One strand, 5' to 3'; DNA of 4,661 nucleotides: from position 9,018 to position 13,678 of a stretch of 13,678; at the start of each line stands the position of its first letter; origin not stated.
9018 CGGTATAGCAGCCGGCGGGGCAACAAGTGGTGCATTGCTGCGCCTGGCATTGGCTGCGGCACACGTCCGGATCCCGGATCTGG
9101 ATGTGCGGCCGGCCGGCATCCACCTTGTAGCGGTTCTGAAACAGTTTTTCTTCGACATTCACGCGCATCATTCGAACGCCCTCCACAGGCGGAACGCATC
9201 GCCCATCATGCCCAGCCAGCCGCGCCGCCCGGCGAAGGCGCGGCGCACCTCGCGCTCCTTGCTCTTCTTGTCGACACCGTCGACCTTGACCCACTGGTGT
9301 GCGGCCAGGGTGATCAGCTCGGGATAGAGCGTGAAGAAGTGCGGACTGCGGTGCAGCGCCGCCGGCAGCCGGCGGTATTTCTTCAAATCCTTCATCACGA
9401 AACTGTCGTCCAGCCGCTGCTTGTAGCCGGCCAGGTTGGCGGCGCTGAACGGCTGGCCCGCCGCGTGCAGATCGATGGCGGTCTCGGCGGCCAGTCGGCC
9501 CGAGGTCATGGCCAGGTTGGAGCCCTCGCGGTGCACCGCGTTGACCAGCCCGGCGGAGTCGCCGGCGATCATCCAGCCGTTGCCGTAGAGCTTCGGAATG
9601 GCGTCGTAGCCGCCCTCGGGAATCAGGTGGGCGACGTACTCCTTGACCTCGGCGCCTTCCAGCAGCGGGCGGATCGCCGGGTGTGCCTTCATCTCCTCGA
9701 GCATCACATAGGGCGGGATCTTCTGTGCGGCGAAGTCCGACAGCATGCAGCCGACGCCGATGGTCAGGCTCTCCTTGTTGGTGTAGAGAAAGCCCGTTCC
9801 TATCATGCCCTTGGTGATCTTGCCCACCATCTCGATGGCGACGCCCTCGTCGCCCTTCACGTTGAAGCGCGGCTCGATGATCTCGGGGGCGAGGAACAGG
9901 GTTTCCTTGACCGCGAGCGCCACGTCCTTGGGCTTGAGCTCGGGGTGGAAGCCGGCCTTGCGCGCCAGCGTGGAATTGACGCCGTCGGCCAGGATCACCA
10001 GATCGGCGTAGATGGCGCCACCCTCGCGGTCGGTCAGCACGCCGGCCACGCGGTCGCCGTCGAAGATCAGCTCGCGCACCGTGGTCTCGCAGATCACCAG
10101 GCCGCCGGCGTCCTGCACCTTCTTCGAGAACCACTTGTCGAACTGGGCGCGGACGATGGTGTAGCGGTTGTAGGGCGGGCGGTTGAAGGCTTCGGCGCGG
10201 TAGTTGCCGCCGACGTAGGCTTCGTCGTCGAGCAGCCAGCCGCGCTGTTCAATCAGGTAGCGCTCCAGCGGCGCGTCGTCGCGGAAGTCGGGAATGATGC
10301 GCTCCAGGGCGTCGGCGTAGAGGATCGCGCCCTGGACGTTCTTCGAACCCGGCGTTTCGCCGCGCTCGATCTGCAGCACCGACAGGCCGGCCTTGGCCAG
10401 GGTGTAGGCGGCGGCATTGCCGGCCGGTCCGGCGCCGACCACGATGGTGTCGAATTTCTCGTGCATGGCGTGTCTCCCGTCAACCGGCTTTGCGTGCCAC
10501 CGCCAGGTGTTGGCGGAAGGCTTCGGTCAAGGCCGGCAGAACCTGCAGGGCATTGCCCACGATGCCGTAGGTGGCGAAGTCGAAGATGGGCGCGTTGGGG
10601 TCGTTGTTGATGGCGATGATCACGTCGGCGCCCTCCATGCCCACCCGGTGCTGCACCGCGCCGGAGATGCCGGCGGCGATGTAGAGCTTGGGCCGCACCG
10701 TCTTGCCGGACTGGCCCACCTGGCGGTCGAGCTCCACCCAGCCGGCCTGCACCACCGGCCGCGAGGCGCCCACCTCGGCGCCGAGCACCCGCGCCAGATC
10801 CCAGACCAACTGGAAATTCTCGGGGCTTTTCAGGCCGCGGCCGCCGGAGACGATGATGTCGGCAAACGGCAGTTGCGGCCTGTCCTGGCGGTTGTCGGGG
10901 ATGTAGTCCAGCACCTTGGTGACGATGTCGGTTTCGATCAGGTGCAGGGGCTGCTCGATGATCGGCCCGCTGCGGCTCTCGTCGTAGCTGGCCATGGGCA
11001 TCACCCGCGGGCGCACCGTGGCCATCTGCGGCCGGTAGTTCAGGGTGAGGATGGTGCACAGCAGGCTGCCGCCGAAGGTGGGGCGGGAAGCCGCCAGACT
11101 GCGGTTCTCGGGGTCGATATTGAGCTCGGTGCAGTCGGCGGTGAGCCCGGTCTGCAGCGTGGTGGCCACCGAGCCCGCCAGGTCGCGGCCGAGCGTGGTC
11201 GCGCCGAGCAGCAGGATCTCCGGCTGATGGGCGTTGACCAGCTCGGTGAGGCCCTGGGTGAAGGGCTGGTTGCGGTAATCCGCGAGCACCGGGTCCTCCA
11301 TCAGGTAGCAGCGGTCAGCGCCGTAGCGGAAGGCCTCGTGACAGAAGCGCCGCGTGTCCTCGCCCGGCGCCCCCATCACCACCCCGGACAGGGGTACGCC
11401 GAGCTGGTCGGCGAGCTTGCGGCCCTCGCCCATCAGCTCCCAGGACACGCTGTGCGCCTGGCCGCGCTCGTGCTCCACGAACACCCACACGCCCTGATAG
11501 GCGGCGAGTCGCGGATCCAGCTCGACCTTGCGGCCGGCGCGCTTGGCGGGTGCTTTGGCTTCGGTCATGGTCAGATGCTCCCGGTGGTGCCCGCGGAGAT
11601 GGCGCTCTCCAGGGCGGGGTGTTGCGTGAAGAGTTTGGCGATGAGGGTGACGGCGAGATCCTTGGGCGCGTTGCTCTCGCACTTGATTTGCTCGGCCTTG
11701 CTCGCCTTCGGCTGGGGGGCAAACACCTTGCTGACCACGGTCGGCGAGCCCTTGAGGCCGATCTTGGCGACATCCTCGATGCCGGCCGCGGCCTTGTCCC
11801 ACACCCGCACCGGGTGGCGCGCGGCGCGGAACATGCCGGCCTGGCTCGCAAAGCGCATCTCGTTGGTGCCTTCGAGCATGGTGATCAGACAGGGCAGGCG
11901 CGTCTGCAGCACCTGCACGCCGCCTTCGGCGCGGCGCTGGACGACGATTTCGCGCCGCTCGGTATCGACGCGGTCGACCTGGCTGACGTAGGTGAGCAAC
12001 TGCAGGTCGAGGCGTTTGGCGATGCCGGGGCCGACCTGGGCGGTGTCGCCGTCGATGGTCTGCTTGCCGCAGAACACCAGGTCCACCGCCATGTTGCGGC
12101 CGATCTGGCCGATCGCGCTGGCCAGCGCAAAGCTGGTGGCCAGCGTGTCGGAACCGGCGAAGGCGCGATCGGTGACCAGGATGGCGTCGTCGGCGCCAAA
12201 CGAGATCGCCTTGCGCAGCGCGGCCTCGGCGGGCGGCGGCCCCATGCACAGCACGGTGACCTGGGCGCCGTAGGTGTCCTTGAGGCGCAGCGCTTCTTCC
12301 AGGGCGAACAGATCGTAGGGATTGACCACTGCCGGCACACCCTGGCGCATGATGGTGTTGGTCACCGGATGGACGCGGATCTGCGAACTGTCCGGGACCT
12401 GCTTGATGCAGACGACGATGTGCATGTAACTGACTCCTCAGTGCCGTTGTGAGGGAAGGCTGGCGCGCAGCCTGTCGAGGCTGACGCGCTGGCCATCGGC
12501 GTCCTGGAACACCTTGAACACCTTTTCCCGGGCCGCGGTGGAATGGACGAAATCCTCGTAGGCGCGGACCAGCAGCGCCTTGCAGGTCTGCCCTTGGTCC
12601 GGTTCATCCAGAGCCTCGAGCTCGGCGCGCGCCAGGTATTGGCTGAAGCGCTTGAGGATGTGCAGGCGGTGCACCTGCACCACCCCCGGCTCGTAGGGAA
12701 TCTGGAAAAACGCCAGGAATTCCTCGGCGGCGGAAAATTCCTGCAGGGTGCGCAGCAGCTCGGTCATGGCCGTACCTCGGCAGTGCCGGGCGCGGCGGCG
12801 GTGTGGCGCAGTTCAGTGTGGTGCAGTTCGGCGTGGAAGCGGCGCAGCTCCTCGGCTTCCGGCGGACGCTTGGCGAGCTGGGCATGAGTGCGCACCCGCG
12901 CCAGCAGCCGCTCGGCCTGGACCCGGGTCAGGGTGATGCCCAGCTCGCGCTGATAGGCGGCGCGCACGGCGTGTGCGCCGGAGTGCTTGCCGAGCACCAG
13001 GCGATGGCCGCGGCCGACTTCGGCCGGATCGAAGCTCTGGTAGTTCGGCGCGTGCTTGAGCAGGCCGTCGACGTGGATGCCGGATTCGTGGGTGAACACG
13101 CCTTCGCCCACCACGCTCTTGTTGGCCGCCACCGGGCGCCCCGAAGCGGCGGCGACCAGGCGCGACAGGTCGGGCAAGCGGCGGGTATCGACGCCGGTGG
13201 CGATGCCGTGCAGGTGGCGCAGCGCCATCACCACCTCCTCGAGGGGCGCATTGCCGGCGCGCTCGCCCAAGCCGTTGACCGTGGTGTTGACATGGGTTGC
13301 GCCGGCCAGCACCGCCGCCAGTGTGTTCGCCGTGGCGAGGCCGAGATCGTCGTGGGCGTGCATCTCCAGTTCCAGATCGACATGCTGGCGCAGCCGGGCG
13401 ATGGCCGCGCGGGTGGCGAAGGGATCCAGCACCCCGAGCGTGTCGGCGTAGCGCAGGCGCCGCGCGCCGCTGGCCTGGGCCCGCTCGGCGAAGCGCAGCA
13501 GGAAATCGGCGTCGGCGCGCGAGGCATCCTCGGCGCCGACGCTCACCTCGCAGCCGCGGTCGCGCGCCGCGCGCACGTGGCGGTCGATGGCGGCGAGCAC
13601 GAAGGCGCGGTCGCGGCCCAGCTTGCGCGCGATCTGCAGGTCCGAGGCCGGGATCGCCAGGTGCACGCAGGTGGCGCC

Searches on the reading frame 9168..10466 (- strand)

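Call 70: search_protein_families(library=ncbifam, max_evalue=0.001, proteins=[window:9168-10466:-])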
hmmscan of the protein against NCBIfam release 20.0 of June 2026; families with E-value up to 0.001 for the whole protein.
window:9168-10466:- (432 aa): 75 families (the best 25 are shown)
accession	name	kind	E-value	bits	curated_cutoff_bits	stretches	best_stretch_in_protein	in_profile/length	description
NF007450.0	PRK10015.1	subfamily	4.5e-104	348.6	466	1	2-406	3-405/429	FAD-dependent oxidoreductase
NF007542.0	PRK10157.1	subfamily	1.5e-92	310.6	610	1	4-424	5-421/428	FAD-dependent oxidoreductase FixC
TIGR02032.1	GG-red-SF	subfamily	2.6e-35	122.6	158.8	1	5-329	1-296/297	geranylgeranyl reductase family protein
TIGR02023.1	BchP-ChlP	subfamily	8.1e-21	74.5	343.3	1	6-356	2-321/388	geranylgeranyl diphosphate reductase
NF041080.1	DGGGPL_reductase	equivalog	9e-19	67.7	580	2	4-37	1-34/447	digeranylgeranylglycerophospholipid reductase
NF045655.1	MkRedMenJ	equivalog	1.9e-15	56.7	700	1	1-329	1-314/406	menaquinone reductase MenJ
NF041160.1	DGGPL_Thplmales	equivalog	6.2e-14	51.7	780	2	102-364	96-343/396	digeranylgeranylglycerophospholipid reductase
TIGR02028.1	ChlP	equivalog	1.2e-13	50.7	505.3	2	152-358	147-333/398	geranylgeranyl reductase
NF041385.1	Dggglyphlred_Halo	equivalog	2.9e-13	49.1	700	1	107-186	95-172/405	digeranylgeranylglycerophospholipid reductase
NF004834.1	PRK06185.1-3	subfamily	3e-10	39.5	500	1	124-176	127-181/420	FAD-dependent oxidoreductase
NF005313.0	PRK06847.1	subfamily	3.5e-10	39.4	372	1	7-191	7-188/375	hypothetical protein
NF004835.0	PRK06185.1-4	equivalog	2.8e-09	36.2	601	1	5-174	11-182/411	FAD-dependent oxidoreductase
TIGR01988.1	Ubi-OHases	subfamily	5.9e-09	35.2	224.65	0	107-174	107-174/387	ubiquinone biosynthesis hydroxylase, UbiH/UbiF/VisC/COQ6 family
NF006593.0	PRK09126.1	equivalog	2e-08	33.5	420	1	2-36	2-36/393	5-demethoxyubiquinol-8 5-hydroxylase UbiM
NF049967.1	QhpG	equivalog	4.9e-08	32.3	240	1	8-38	2-32/423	flavin-dependent monooxygenase QhpG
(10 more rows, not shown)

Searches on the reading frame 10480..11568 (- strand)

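Call 70: search_protein_families(library=ncbifam, max_evalue=0.001, proteins=[window:10480-11568:-])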
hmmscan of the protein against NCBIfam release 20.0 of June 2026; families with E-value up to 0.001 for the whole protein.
window:10480-11568:- (362 aa): 5 families
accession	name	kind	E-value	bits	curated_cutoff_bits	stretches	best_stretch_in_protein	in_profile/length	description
NF042970.1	AcrlCoAredClosAcrA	equivalog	1e-93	314.4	600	2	154-353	156-359/360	acryloyl-CoA reductase electron transfer subunit beta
NF008884.0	PRK11916.1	equivalog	1.2e-40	139.8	528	1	79-350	44-309/312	electron transfer flavoprotein subunit alpha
NF038209.1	mft_etfA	equivalog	7.5e-38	130.6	240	1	97-349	54-300/303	mycofactocin-associated electron transfer flavoprotein alpha subunit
NF002889.0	PRK03363.1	equivalog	9.9e-38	130.2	549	1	26-351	6-311/313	electron transfer flavoprotein subunit alpha/FixB family protein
NF051845.1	EtFlavAlphaProt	equivalog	8.6e-27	94.1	600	1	235-353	286-401/406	electron transfer flavoprotein subunit alpha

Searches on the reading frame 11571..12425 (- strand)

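Call 70: search_protein_families(library=ncbifam, max_evalue=0.001, proteins=[window:11571-12425:-])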
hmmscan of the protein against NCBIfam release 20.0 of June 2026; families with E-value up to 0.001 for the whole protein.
window:11571-12425:- (284 aa): 5 families
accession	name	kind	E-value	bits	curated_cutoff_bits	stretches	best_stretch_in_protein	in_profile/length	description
NF040731.1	flavo_sub_EftB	exception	1.7e-78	263.6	445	1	2-269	1-258/260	electron transfer flavoprotein subunit beta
NF042971.1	AcrlCoAredClosAcrB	equivalog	1.8e-68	230.5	475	1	1-269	1-264/266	acryloyl-CoA reductase electron transfer subunit gamma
NF008998.0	PRK12342.1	equivalog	7.8e-25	87.7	338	1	1-222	1-215/254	electron transfer flavoprotein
NF002888.0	PRK03359.1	subfamily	2.2e-24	86.2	219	1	1-223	1-220/256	putative electron transfer flavoprotein FixA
TIGR04503.1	mft_etfB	hypoth_equivalog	1.8e-23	83.3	200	1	3-212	1-216/290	mycofactocin-associated electron transfer flavoprotein beta subunit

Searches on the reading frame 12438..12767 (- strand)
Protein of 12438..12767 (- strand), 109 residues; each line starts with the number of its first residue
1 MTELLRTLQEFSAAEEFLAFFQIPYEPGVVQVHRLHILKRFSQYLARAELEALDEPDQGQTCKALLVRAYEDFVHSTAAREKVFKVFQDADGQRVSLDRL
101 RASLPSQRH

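Call 70: search_protein_families(library=ncbifam, max_evalue=0.001, proteins=[window:12438-12767:-])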
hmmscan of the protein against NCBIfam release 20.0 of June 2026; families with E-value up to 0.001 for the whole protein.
window:12438-12767:- (109 aa): 2 families
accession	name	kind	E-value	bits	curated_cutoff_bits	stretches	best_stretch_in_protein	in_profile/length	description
NF002009.0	PRK00810.1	equivalog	6.3e-35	119.6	117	1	1-102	7-114/117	nitrogenase stabilizing/protective protein NifW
NF010702.0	PRK14102.1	equivalog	1.1e-24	86.8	115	1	5-100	8-105/108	nitrogenase-stabilizing/protective protein NifW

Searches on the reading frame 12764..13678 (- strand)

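Call 70: search_protein_families(library=ncbifam, max_evalue=0.001, proteins=[window:12764-13678:-])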
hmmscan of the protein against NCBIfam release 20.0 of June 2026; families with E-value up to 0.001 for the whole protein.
window:12764-13678:- (304 aa): 29 families (the best 25 are shown)
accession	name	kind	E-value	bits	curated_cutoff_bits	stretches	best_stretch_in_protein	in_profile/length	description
TIGR02660.1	nifV_homocitr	equivalog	2.8e-118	395.4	462.9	1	1-281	85-364/365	homocitrate synthase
NF002085.0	PRK00915.1-2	subfamily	1.5e-84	284.5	517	1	3-271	99-366/504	2-isopropylmalate synthase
TIGR02090.1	LEU1_arch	subfamily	3.5e-81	273.1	484.75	1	3-270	86-352/363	isopropylmalate/citramalate/homocitrate synthases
NF041069.1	IPMS_Sufob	equivalog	2.8e-71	240.8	600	1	3-272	87-356/371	isopropylmalate synthase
NF002086.0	PRK00915.1-3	equivalog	5.5e-70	236.3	532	1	5-269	98-369/516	2-isopropylmalate synthase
NF002087.0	PRK00915.1-4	equivalog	4.7e-65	220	729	1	5-263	98-364/516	2-isopropylmalate synthase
TIGR00973.1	leuA_bact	equivalog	6.6e-64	216.2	598.7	1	4-264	92-359/494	2-isopropylmalate synthase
NF002088.0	PRK00915.1-5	equivalog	1.6e-59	201.7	697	1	5-267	95-364/514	2-isopropylmalate synthase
TIGR02146.1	LysS_fung_arch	equivalog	3.5e-58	197.5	413.55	1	5-263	86-343/344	homocitrate synthase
NF002084.0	PRK00915.1-1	equivalog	1e-51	176.1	748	1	4-249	95-347/523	2-isopropylmalate synthase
NF042433.1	CitmalDyn_Leptosp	equivalog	9e-42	143.3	950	1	19-263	115-362/514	(R)-citramalate synthase CimA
NF042434.1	IPMS_Lepto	equivalog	1.5e-34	119.6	500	1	5-266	98-370/374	2-isopropylmalate synthase LeuA2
TIGR00977.1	citramal_synth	equivalog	3.5e-33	114.7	450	1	31-254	124-352/526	citramalate synthase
NF006049.0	PRK08195.1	subfamily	2e-24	86.3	229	1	32-187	122-279/344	4-hyroxy-2-oxovalerate/4-hydroxy-2-oxopentanoic acid aldolase,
TIGR03217.1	4OH_2_O_val_ald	equivalog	1.1e-21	77.4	286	1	33-187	118-274/334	4-hydroxy-2-oxovalerate aldolase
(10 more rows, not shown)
